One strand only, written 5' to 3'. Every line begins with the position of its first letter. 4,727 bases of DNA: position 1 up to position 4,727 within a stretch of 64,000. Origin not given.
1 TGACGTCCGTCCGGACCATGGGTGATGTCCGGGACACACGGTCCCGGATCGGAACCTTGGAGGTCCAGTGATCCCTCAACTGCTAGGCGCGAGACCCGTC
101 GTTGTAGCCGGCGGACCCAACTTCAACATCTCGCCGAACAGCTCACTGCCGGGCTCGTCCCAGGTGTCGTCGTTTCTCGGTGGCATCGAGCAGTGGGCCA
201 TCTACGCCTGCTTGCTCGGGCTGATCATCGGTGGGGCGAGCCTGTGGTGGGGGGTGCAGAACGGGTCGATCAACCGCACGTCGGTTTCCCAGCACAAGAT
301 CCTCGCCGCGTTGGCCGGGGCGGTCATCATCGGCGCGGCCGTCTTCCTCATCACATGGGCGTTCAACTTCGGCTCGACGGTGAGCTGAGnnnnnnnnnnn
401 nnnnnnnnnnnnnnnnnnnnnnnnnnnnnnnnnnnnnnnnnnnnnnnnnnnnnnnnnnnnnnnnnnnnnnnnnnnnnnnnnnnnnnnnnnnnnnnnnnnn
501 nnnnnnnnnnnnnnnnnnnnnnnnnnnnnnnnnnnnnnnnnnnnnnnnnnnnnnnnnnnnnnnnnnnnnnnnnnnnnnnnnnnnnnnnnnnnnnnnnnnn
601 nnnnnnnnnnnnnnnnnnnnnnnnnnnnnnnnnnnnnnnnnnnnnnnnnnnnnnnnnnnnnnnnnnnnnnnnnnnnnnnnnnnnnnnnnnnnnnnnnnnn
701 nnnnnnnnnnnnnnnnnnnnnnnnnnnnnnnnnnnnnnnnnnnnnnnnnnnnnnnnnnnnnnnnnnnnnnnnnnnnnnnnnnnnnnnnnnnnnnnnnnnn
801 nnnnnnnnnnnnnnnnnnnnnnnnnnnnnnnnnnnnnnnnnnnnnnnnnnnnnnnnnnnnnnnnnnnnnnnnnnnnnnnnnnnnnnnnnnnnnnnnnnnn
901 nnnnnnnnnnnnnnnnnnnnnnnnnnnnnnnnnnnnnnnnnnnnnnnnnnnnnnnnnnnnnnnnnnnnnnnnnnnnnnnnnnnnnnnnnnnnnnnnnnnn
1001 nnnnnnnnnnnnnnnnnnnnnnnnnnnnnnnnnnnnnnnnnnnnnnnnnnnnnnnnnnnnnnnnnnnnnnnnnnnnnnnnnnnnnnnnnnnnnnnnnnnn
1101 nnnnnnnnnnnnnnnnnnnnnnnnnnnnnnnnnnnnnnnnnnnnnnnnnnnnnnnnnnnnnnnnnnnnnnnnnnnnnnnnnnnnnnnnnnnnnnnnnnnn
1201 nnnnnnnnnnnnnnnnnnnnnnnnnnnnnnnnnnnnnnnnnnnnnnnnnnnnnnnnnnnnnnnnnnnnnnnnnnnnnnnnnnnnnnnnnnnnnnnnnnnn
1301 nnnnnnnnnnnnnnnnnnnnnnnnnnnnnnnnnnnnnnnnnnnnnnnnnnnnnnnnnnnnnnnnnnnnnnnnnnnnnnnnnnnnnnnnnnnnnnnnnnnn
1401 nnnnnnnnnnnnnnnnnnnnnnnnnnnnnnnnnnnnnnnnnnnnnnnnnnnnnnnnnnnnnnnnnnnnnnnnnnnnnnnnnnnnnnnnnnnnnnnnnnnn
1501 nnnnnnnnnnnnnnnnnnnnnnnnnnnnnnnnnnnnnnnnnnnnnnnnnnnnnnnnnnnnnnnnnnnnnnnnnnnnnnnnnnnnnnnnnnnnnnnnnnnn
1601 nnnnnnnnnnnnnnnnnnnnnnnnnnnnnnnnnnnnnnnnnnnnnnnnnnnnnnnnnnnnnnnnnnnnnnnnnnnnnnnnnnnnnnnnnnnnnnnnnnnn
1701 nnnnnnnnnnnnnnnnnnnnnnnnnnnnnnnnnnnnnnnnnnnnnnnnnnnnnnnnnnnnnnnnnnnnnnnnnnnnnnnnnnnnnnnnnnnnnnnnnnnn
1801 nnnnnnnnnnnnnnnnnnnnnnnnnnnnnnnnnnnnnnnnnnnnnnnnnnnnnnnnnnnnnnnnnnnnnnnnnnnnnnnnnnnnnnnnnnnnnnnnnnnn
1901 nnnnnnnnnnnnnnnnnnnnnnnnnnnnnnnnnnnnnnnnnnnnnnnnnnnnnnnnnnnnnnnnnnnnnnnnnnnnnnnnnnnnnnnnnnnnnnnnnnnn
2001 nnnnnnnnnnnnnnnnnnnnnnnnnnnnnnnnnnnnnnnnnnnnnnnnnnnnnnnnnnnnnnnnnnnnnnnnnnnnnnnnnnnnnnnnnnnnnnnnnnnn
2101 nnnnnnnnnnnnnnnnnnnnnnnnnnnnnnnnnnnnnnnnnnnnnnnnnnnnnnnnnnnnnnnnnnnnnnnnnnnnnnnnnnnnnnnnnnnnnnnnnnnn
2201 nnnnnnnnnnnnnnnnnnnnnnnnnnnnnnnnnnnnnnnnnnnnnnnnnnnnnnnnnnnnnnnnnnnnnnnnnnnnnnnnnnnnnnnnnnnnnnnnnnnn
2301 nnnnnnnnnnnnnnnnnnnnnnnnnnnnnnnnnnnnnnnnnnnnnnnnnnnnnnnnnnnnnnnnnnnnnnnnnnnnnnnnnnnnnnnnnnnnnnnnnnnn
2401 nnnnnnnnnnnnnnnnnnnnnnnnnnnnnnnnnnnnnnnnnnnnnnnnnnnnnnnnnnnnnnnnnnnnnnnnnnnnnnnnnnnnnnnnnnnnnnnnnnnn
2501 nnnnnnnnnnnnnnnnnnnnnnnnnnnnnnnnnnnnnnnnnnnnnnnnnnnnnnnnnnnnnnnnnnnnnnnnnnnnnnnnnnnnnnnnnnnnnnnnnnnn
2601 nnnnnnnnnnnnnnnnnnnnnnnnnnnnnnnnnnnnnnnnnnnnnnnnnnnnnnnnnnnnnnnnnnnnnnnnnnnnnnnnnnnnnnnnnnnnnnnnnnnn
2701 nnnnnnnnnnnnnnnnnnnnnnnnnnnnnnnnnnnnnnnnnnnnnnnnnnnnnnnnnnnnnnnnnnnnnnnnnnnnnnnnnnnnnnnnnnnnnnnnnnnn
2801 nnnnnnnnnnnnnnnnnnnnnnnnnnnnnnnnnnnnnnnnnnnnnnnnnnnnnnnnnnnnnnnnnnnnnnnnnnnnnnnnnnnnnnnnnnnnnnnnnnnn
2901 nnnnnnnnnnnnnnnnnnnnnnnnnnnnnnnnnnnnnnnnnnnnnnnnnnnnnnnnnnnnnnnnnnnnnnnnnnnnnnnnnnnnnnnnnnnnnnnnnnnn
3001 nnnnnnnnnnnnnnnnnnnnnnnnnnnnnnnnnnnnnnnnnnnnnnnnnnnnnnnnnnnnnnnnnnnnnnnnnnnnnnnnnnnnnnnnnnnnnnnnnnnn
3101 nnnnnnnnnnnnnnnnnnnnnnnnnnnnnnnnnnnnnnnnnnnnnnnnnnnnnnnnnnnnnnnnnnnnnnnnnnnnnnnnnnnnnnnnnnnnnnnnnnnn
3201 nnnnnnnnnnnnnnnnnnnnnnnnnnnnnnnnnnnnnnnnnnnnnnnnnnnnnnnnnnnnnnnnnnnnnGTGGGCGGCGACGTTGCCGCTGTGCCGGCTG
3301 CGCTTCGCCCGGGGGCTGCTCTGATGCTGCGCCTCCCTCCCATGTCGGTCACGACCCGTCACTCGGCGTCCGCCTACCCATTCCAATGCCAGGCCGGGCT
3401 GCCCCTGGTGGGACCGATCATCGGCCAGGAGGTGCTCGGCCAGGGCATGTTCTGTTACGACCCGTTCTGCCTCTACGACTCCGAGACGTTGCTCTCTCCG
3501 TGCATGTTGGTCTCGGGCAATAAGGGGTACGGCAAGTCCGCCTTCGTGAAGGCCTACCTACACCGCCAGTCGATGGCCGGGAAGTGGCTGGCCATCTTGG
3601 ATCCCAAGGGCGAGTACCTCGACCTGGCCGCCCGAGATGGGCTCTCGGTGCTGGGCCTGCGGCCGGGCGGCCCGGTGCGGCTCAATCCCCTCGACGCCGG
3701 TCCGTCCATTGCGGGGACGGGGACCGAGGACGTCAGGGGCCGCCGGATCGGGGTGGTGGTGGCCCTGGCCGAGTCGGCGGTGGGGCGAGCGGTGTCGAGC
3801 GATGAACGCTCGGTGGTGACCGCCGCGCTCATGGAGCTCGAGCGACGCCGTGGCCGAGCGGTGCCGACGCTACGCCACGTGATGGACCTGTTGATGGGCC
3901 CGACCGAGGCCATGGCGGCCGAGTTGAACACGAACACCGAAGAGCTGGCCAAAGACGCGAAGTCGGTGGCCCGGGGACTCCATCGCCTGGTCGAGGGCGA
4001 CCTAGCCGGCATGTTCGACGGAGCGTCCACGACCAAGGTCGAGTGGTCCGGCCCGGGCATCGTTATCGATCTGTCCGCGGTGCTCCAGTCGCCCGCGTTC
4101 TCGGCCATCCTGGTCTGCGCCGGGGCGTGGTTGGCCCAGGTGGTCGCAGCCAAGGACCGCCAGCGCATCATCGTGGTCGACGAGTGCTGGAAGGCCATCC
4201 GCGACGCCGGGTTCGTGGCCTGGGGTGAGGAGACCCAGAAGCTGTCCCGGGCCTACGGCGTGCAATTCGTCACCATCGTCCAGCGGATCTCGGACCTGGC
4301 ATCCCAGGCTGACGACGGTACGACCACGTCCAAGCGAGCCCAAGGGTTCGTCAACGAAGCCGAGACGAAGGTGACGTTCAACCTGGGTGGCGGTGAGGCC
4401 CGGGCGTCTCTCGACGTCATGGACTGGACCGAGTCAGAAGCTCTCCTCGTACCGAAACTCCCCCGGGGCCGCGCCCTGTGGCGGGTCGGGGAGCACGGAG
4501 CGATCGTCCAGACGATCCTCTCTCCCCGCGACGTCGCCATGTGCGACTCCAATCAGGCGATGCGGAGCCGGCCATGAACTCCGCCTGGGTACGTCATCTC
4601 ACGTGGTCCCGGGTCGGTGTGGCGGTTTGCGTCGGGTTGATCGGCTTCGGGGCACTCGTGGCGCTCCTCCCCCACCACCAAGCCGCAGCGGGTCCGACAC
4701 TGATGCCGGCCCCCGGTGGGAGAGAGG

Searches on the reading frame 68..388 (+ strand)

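Call 10: search_protein_families(library=pfam, proteins=[window:68-388:+], max_evalue=0.01)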
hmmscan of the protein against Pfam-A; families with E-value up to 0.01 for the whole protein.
window:68-388:+ (106 aa): 1 family
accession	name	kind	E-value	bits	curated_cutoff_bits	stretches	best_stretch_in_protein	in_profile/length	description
PF19607.4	DUF6112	-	0.0024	18.1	25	1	25-103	8-86/88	Family of unknown function (DUF6112)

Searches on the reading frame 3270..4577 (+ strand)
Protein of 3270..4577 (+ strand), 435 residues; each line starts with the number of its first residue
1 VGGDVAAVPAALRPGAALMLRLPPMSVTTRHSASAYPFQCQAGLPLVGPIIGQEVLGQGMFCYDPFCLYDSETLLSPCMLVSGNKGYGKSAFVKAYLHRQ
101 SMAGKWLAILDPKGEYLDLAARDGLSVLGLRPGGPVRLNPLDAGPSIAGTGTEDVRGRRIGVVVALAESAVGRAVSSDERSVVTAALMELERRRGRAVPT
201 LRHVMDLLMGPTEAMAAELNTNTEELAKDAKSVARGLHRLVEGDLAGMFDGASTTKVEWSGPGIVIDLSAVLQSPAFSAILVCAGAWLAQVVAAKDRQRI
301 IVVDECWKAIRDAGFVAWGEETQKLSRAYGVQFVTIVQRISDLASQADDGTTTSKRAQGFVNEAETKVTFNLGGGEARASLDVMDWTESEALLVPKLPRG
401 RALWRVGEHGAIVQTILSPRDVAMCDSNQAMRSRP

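Call 10: search_protein_families(library=pfam, proteins=[window:3270-4577:+], max_evalue=0.01)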
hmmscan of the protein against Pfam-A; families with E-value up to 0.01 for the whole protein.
window:3270-4577:+ (435 aa): 4 families
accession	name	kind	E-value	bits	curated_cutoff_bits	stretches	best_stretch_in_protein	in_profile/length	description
PF19044.6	P-loop_TraG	-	8.1e-06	25.2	25.8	1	264-346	215-299/413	TraG P-loop domain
PF12846.13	AAA_10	-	0.00041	19.9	27.5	0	77-115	22-60/362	AAA-like domain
PF01935.23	DUF87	-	0.001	19.7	23.2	1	70-140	17-89/220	Helicase HerA, central domain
PF13191.12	AAA_16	-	0.0029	18.6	32.6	0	77-107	25-61/167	AAA ATPase domain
